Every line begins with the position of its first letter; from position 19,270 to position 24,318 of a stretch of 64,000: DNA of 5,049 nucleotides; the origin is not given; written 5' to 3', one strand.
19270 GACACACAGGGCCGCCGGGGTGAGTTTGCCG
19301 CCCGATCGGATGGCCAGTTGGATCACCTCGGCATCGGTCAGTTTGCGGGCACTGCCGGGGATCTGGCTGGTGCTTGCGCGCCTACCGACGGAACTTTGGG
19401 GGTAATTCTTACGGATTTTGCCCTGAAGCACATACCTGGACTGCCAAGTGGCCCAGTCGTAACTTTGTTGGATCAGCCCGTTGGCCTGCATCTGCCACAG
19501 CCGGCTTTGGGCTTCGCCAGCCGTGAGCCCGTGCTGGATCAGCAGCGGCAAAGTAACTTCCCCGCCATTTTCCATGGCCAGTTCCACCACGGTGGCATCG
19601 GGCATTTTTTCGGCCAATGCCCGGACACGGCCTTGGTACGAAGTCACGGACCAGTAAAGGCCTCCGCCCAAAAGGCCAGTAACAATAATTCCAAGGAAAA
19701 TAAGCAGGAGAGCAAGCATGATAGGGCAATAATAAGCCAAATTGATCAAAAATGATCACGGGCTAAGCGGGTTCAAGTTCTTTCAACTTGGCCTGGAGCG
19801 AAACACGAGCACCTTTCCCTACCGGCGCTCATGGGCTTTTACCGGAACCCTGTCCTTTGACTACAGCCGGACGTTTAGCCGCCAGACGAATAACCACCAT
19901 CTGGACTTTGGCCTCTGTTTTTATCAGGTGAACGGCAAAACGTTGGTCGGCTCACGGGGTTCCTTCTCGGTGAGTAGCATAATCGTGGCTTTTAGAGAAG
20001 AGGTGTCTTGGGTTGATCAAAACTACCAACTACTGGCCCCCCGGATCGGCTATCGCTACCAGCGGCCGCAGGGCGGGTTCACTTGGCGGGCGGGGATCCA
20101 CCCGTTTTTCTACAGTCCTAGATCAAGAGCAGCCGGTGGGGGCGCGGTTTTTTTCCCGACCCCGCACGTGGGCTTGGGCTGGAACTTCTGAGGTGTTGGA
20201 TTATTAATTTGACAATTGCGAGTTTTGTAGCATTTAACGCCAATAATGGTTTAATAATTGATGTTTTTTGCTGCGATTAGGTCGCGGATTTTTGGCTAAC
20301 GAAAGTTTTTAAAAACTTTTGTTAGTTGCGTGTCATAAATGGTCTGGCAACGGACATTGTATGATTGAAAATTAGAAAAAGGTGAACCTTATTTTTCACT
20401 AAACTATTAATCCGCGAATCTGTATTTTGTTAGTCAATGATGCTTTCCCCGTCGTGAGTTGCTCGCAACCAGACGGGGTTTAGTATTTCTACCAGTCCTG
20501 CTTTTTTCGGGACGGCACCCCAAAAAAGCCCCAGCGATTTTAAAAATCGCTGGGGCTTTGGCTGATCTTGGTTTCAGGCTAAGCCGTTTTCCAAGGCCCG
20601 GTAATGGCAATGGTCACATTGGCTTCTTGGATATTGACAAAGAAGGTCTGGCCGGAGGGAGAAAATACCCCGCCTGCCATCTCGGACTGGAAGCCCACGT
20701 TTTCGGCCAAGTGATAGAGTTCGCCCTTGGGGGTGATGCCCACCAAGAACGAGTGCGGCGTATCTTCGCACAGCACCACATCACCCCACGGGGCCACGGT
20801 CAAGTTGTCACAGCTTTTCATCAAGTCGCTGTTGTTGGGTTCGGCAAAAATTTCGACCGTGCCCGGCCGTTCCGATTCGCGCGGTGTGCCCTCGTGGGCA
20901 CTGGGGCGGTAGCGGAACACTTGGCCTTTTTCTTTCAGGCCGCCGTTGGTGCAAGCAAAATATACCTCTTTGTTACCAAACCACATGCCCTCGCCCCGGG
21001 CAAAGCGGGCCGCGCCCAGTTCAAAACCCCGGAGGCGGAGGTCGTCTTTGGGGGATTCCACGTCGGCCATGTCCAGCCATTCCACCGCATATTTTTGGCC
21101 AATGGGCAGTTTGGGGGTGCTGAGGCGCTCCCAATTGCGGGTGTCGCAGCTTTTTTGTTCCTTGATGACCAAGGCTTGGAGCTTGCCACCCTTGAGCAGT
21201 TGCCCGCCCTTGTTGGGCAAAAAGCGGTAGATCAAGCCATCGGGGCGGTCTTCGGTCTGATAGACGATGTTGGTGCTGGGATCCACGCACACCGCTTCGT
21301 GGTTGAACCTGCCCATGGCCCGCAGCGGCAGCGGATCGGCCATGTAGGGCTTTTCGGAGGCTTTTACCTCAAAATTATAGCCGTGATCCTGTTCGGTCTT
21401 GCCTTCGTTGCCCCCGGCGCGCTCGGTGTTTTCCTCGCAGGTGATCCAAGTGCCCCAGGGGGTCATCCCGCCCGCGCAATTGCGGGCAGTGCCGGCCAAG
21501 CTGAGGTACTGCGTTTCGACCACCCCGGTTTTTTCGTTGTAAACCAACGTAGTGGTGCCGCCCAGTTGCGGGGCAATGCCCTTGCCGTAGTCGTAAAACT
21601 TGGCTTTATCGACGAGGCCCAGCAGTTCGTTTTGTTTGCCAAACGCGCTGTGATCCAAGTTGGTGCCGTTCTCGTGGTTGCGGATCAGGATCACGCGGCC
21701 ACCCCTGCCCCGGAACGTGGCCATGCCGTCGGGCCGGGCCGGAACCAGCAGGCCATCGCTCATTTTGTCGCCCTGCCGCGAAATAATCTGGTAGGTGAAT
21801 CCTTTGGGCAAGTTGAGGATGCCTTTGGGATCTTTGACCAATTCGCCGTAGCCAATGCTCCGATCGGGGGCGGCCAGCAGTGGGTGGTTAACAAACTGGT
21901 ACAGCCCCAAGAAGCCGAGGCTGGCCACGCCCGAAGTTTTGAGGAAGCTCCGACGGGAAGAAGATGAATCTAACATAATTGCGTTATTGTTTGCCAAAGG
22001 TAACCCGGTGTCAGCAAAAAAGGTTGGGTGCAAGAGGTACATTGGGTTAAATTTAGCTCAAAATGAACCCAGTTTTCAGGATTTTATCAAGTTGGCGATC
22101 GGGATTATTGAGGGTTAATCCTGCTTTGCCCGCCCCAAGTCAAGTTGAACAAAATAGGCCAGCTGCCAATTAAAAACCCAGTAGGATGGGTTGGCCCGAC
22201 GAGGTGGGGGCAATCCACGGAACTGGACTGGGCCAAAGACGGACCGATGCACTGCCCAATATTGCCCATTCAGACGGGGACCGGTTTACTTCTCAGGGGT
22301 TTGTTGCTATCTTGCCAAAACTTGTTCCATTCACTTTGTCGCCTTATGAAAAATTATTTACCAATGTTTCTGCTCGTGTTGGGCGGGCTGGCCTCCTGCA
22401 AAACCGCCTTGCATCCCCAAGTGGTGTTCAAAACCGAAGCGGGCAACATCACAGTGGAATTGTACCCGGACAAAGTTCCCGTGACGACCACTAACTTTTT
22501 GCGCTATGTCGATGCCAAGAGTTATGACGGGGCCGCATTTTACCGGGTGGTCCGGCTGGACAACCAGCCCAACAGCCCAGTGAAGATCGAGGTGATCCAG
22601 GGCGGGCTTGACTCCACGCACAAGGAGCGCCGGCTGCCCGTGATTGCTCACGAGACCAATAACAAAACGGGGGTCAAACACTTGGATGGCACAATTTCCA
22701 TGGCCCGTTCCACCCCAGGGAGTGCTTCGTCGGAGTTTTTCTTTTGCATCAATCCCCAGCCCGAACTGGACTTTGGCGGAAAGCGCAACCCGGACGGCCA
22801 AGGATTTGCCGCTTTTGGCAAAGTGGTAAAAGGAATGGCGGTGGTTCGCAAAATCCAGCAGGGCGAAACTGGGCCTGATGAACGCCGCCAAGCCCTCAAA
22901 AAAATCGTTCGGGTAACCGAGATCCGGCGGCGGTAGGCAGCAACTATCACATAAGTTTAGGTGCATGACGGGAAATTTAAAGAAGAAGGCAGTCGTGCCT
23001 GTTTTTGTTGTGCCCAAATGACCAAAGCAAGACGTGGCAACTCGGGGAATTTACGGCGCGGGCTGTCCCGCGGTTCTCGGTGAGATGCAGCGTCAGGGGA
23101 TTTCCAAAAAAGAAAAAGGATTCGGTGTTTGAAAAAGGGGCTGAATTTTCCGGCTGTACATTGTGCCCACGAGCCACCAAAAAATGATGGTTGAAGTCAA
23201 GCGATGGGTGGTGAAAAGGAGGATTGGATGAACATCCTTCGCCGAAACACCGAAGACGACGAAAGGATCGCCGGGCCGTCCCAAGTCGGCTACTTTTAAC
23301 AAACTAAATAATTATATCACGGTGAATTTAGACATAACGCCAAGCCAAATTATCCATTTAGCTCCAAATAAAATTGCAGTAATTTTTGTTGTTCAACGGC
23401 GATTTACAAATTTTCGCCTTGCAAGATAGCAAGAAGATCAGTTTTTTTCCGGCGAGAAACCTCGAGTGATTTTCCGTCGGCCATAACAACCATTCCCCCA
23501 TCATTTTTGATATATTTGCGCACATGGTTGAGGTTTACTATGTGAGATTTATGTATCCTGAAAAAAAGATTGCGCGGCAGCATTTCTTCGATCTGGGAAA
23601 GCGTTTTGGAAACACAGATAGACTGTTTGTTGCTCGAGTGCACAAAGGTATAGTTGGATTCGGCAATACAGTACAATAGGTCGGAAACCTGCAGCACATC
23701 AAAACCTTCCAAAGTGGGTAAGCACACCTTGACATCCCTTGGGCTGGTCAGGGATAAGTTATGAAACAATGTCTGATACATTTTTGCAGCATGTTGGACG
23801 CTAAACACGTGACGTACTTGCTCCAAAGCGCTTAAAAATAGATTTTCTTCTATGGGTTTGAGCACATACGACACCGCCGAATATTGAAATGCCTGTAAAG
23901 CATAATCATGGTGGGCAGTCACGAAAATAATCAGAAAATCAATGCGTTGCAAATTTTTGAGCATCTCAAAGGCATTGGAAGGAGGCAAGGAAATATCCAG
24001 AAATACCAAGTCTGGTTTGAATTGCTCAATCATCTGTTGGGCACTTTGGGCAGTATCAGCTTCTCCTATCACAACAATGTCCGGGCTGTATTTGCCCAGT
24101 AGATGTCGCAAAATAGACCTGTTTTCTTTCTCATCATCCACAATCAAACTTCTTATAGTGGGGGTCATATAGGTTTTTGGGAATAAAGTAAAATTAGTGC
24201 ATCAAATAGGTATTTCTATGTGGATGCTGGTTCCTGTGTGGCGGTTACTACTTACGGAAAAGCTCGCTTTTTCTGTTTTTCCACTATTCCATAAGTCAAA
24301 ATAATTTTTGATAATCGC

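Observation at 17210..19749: Ubl(Gly-Gly) + pseudo-JAB/MPN + membrane-wHTH operon with no E1/E2: possible undescribed membrane-associated ubiquitin-like module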

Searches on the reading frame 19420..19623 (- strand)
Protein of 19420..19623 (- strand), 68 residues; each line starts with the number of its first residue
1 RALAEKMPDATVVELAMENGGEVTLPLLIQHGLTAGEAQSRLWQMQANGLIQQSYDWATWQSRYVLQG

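Call 91: search_solved_structures(query=A8, max_evalue=10, show_alignments=3)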
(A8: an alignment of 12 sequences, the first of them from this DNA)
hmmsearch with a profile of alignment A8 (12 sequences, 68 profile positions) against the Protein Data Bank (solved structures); distinct sequences matched with E-value up to 10: 13.
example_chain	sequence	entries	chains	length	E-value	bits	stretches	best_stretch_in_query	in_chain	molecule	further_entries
6yqy_A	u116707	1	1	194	0.1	16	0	27-56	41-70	de novo designed TIM barrel sTIM11noCys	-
2qz8_A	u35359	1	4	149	0.11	15.9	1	18-52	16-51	Probable transcriptional regulatory protein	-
7a8s_A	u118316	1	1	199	0.12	15.7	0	27-56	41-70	sTIM11_h3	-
5bvl_A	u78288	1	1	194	0.17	15.2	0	27-56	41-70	designed TIM barrel sTIM11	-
5jff_B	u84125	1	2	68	0.34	14.3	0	36-54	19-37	Uncharacterized protein YhfG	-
5jfz_B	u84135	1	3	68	0.34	14.3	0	36-54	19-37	Uncharacterized protein YhfG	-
2w25_A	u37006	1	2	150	0.54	13.6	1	18-52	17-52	PROBABLE TRANSCRIPTIONAL REGULATORY PROTEIN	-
2vbw_A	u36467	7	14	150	0.63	13.4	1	18-52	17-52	TRANSCRIPTIONAL REGULATORY PROTEIN | PROBABLE TRANSCRIPTIONAL REGULATORY PROTEIN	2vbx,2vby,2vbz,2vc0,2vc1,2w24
2w29_A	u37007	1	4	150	0.87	13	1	18-52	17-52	PROBABLE TRANSCRIPTIONAL REGULATORY PROTEIN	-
9bh5_AZ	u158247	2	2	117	0.87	13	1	32-64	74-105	Small ribosomal subunit protein eS25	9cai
2ivm_A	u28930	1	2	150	1.3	12.4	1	15-52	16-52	TRANSCRIPTIONAL REGULATORY PROTEIN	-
4k2e_A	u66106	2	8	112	1.5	12.2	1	10-43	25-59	Transcriptional activator HlyU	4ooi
8r8o_A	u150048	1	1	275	3.8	10.9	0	16-56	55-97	HalluTIM3-1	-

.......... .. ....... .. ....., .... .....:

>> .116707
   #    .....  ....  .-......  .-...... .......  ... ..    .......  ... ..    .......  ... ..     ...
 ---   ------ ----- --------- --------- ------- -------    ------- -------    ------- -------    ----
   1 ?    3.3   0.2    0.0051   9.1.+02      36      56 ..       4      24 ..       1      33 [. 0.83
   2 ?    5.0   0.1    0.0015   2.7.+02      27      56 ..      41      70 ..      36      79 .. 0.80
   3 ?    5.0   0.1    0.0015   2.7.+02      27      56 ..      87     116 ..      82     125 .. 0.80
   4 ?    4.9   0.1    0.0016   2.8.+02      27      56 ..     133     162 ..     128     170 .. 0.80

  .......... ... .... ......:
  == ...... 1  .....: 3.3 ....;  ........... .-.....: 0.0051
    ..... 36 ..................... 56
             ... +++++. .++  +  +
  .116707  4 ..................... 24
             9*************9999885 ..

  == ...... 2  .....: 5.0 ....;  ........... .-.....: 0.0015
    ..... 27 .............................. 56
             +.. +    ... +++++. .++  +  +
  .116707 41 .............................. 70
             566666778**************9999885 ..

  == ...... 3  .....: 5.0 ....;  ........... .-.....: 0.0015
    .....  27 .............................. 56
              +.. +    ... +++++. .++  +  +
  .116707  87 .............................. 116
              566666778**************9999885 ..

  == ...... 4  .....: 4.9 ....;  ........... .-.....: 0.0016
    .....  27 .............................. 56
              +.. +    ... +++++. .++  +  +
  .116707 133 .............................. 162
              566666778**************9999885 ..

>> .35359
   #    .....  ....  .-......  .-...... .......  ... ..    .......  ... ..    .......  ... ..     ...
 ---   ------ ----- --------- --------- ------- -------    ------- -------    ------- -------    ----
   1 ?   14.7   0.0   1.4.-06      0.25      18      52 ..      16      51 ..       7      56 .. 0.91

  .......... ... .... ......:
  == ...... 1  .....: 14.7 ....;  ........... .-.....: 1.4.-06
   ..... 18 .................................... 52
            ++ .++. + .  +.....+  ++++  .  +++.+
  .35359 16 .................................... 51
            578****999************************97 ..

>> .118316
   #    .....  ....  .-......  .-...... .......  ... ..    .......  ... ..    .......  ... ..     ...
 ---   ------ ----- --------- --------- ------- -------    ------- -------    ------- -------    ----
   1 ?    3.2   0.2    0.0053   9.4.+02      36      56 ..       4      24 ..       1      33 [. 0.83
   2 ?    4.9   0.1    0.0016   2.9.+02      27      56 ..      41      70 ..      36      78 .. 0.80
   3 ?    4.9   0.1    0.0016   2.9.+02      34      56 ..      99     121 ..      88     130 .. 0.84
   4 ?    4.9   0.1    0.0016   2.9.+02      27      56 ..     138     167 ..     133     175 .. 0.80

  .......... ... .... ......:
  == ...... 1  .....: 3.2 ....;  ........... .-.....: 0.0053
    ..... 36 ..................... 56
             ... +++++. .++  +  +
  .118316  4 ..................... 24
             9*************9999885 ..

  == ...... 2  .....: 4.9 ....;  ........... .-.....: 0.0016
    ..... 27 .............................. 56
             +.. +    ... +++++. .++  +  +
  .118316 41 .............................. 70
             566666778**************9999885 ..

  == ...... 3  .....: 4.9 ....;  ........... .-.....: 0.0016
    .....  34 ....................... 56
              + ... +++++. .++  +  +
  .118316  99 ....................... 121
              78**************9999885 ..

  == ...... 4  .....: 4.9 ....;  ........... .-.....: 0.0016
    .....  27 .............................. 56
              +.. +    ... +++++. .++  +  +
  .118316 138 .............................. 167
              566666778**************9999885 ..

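Call 92: search_protein_families(library=pfam, alignment_id=A8, max_evalue=10)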
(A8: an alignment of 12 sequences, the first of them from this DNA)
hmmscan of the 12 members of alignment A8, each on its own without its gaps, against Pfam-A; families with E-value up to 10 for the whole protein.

A. member 1, seq(68 aa): 0 families

B. families by the number of members that match (of 12 scanned): 4 families
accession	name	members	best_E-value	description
PF03949.21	Malic_M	3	0.035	Malic enzyme, NAD binding domain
PF20118.4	DUF6508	1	0.059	Family of unknown function (DUF6508)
PF14947.12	HTH_45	1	0.14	Winged helix-turn-helix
PF25437.1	BRWD1_N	1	0.16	BRWD1-like, N-terminal domain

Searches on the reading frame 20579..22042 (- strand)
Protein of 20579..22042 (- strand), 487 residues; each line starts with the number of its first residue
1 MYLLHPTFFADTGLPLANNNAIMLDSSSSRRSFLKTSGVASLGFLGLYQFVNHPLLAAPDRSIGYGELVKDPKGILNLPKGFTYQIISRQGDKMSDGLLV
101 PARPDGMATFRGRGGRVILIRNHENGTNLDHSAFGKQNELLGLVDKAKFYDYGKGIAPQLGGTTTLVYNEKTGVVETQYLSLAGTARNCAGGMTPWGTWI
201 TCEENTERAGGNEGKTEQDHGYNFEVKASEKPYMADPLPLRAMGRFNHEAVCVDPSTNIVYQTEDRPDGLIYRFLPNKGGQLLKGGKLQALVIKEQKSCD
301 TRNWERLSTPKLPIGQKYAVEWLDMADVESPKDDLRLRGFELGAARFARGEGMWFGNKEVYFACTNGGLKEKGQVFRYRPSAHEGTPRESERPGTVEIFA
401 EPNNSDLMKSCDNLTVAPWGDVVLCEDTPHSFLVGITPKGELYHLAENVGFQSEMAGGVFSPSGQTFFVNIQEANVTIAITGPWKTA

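Call 3: search_protein_families(library=pfam, proteins=[window:20579-22042:-], max_evalue=1)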
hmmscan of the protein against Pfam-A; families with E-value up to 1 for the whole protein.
window:20579-22042:- (487 aa): 2 families
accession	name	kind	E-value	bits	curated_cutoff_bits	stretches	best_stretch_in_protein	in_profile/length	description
PF05787.19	PhoX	-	1.5e-82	278.8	24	1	64-474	2-514/515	Alkaline phosphatase PhoX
PF10518.14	TAT_signal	-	0.0048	17.2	22.7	1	29-41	3-15/21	TAT (twin-arginine translocation) pathway signal sequence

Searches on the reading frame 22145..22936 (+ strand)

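Call 86: search_protein_families(library=pfam, proteins=[window:22145-22936:+], max_evalue=0.001)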
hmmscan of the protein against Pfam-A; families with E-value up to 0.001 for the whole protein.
window:22145-22936:+ (263 aa): 1 family
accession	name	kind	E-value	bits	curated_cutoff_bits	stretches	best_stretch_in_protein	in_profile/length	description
PF00160.26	Pro_isomerase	-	6.4e-33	114.7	21.7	1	93-258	2-158/159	Cyclophilin type peptidyl-prolyl cis-trans isomerase/CLD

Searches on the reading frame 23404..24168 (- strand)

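Call 86: search_protein_families(library=pfam, proteins=[window:23404-24168:-], max_evalue=0.001)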
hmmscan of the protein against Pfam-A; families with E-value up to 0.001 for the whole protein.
window:23404-24168:- (254 aa): 2 families
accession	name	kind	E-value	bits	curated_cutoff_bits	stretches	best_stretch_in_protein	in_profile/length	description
PF04397.21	LytTR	-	1.7e-20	73.5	22.6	1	158-249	5-97/98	LytTr DNA-binding domain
PF00072.30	Response_reg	-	5.2e-20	72.1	30.2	1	8-115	2-110/111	Response regulator receiver domain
